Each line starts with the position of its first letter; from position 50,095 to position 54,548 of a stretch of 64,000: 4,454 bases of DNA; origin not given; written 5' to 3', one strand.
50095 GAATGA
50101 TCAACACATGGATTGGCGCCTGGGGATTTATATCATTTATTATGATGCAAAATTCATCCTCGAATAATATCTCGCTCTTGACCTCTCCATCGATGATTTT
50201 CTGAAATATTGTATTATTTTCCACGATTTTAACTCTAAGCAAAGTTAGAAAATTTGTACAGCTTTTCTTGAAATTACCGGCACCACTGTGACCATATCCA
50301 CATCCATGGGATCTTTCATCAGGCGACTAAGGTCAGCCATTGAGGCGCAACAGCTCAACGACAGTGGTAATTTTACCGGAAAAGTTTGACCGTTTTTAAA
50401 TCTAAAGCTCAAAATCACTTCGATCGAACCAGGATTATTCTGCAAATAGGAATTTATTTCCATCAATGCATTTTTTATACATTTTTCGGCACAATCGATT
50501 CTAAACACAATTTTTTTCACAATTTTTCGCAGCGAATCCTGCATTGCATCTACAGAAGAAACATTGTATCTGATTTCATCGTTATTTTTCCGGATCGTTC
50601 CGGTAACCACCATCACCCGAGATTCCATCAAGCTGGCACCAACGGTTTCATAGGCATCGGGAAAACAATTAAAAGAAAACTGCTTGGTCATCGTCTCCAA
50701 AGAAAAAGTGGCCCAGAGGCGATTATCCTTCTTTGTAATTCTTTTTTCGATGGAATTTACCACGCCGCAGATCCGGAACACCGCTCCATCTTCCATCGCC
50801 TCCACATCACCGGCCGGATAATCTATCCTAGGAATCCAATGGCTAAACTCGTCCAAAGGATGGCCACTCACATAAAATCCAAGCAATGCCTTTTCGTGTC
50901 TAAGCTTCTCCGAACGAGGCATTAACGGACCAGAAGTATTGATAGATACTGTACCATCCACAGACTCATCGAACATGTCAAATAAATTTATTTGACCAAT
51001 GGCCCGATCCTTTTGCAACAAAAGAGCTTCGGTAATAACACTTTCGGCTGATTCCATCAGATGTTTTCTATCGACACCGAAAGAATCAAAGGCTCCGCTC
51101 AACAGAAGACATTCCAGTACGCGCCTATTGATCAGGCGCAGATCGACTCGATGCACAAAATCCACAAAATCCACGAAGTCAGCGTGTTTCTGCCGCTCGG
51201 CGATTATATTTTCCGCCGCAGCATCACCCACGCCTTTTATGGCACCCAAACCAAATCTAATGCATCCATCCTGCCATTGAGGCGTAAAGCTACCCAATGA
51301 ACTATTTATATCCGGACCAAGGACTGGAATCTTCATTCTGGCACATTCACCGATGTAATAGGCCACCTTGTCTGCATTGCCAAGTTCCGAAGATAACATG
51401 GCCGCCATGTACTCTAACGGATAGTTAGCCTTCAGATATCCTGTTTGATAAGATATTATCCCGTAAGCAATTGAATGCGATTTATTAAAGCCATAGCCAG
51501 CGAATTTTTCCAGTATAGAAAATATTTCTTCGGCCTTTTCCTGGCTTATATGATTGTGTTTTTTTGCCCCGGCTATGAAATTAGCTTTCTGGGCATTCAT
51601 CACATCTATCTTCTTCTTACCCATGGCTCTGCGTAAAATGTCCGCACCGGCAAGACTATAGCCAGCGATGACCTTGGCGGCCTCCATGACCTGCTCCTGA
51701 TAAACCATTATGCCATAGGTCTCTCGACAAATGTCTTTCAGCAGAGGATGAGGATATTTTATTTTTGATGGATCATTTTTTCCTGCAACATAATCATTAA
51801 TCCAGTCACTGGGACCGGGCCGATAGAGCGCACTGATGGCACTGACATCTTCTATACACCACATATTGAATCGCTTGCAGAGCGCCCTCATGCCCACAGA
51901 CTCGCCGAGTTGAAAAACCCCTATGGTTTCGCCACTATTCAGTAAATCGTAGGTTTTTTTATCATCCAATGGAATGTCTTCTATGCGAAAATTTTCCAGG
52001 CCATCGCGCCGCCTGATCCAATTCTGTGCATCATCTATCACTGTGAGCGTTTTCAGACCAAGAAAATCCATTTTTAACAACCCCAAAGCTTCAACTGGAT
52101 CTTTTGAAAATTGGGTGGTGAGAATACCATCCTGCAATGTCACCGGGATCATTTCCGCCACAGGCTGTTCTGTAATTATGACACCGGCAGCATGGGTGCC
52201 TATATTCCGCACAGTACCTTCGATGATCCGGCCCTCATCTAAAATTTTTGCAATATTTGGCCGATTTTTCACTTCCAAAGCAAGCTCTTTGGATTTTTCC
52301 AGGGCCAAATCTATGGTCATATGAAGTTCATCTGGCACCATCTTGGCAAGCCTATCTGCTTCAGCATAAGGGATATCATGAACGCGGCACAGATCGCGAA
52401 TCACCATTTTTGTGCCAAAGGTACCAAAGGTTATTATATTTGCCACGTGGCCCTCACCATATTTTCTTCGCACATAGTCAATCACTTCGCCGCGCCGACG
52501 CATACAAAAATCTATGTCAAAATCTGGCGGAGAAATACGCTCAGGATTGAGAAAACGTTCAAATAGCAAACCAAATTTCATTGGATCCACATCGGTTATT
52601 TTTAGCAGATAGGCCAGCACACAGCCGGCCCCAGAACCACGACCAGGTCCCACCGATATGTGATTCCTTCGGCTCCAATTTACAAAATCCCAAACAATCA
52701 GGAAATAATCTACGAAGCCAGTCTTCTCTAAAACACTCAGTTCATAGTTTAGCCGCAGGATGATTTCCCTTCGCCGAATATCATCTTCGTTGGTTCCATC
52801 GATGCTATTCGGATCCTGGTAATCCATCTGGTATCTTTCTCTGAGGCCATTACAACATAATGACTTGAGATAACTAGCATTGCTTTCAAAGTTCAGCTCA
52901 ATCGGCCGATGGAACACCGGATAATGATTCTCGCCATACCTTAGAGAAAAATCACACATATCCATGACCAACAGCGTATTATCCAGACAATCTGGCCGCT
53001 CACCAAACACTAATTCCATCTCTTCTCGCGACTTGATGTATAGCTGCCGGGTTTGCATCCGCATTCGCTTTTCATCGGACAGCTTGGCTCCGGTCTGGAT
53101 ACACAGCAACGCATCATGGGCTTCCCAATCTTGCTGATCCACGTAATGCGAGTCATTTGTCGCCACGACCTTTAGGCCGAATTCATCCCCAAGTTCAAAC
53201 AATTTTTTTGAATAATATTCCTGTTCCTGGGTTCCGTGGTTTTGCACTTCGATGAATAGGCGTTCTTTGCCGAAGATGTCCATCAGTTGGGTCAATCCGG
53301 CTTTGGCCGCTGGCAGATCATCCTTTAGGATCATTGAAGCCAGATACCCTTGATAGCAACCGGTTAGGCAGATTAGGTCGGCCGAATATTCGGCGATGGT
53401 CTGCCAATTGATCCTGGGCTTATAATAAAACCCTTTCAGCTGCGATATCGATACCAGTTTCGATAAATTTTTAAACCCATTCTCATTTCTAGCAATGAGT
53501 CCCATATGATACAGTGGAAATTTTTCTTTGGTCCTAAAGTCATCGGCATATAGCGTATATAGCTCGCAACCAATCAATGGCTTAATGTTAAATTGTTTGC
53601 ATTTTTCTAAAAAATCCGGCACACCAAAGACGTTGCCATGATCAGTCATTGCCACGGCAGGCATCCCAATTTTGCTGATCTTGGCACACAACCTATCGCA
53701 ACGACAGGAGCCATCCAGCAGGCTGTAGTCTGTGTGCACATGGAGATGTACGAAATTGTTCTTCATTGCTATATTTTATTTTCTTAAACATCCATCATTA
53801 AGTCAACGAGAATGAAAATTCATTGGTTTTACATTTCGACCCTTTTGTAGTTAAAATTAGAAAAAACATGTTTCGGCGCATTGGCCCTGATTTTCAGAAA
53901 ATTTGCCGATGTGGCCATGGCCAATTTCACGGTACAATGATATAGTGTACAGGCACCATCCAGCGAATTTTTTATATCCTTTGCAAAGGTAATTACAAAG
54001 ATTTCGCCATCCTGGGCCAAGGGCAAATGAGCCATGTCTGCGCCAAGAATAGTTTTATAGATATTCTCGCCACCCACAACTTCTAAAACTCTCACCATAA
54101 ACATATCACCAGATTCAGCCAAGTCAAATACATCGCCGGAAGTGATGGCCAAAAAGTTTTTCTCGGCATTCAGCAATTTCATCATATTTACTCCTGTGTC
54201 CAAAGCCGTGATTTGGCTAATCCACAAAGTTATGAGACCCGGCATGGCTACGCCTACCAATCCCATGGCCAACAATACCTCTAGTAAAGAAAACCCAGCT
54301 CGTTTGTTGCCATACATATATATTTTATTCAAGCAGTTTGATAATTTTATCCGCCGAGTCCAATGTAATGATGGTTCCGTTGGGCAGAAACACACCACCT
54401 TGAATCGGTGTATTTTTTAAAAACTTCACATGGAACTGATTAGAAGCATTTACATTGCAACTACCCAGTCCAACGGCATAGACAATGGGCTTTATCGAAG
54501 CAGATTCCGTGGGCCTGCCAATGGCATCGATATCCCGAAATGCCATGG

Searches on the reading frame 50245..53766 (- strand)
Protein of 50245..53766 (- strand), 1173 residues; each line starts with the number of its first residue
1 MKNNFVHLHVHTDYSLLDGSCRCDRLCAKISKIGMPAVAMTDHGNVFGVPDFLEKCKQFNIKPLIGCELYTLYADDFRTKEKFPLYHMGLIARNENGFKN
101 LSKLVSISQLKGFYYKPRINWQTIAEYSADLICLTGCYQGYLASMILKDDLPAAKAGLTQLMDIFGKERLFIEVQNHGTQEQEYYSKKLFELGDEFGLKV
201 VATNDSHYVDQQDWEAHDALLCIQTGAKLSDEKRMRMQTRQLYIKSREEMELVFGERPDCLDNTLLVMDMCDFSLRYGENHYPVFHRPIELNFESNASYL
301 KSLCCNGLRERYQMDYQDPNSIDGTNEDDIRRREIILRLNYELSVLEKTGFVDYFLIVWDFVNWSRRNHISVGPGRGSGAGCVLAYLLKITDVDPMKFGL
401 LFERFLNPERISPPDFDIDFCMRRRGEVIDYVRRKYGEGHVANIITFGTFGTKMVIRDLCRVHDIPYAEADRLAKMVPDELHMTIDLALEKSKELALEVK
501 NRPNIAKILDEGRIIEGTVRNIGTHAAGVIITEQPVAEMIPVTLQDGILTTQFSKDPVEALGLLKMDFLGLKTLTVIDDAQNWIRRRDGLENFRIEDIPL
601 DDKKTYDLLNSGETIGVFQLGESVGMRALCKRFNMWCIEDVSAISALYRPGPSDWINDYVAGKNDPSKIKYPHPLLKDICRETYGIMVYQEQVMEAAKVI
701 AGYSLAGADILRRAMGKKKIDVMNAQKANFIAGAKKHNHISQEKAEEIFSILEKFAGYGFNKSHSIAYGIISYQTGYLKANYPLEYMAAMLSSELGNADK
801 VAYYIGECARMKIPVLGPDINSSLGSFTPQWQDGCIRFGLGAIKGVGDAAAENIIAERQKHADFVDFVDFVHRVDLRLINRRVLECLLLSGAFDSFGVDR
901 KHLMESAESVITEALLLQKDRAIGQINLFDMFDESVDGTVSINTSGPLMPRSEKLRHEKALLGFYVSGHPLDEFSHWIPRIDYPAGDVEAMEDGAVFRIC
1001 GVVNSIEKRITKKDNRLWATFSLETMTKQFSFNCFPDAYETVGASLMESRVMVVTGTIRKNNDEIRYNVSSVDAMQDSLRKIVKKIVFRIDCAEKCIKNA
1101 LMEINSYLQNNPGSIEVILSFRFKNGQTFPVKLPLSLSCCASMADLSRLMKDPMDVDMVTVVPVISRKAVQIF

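Call 23: search_protein_families(library=pfam, proteins=[window:50245-53766:-], max_evalue=0.001)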
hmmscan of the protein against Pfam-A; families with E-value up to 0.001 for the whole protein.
window:50245-53766:- (1173 aa): 5 families
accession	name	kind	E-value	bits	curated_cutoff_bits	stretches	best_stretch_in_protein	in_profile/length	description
PF07733.18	DNA_pol3_alpha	-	8.6e-93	311.1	23.9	1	298-570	1-260/260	Bacterial DNA polymerase III alpha NTPase domain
PF17657.6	DNA_pol3_finger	-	1e-55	188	22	1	573-738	1-166/166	Bacterial DNA polymerase III alpha subunit finger domain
PF02811.25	PHP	-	3.6e-50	171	26.4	1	7-177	1-164/164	PHP domain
PF14579.12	HHH_6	-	3.7e-28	98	25.6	1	812-903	1-90/90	Helix-hairpin-helix motif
PF01336.31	tRNA_anti-codon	-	0.00018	21.8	27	1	998-1071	2-71/75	OB-fold nucleic acid binding domain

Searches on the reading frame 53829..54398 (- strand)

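Call 22: search_protein_families(library=pfam, proteins=[window:53829-54398:-], max_evalue=0.001)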
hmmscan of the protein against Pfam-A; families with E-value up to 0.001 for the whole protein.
window:53829-54398:- (189 aa): 1 family
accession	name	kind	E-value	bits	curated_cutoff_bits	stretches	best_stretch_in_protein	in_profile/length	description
PF07963.17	N_methyl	-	4.6e-05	23.2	21.2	1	31-52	2-23/27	Prokaryotic N-terminal methylation motif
